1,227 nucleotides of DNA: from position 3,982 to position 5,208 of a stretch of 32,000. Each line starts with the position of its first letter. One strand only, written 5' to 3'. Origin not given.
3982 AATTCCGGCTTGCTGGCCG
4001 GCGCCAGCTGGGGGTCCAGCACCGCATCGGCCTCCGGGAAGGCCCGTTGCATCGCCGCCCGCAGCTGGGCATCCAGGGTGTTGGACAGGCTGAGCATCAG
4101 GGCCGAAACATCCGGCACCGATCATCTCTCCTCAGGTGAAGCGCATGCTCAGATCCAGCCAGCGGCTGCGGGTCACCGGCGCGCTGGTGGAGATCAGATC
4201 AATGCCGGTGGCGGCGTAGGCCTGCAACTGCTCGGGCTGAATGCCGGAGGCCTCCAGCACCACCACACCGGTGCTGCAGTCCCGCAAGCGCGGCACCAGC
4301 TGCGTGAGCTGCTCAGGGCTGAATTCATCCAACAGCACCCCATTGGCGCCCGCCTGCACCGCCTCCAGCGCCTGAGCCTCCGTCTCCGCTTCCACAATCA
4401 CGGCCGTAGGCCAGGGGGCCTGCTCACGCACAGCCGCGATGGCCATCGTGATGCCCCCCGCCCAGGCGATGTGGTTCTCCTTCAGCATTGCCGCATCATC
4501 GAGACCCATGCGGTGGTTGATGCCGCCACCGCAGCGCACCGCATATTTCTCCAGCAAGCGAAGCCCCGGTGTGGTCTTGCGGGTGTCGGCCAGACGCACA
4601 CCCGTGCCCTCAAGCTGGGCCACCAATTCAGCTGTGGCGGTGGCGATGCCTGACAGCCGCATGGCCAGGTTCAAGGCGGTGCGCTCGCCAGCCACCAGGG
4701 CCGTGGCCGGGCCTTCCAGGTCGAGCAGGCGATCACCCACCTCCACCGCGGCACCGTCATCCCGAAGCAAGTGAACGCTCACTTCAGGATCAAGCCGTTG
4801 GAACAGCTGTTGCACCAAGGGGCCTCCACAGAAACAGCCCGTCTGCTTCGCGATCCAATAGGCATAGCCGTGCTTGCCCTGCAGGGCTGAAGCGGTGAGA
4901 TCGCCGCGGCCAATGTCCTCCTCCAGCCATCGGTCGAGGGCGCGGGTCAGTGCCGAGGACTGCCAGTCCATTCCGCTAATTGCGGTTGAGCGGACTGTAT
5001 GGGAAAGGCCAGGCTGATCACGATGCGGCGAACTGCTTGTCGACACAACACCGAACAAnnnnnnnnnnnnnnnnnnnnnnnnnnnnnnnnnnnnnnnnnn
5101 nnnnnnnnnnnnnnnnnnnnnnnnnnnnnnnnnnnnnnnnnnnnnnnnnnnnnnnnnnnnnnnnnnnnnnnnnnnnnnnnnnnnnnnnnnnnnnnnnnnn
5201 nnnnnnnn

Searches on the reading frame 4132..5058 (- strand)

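Call 35: search_protein_families(library=pfam, proteins=[window:4132-5058:-], max_evalue=0.00001)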
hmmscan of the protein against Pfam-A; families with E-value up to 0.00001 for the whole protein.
window:4132-5058:- (308 aa): 2 families
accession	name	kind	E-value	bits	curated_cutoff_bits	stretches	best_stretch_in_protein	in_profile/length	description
PF01729.25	QRPTase_C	-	2.1e-52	177.7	23.1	1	138-306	1-169/169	Quinolinate phosphoribosyl transferase, C-terminal domain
PF02749.22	QRPTase_N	-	2.6e-14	53.7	27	1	53-136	1-82/82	Quinolinate phosphoribosyl transferase, N-terminal domain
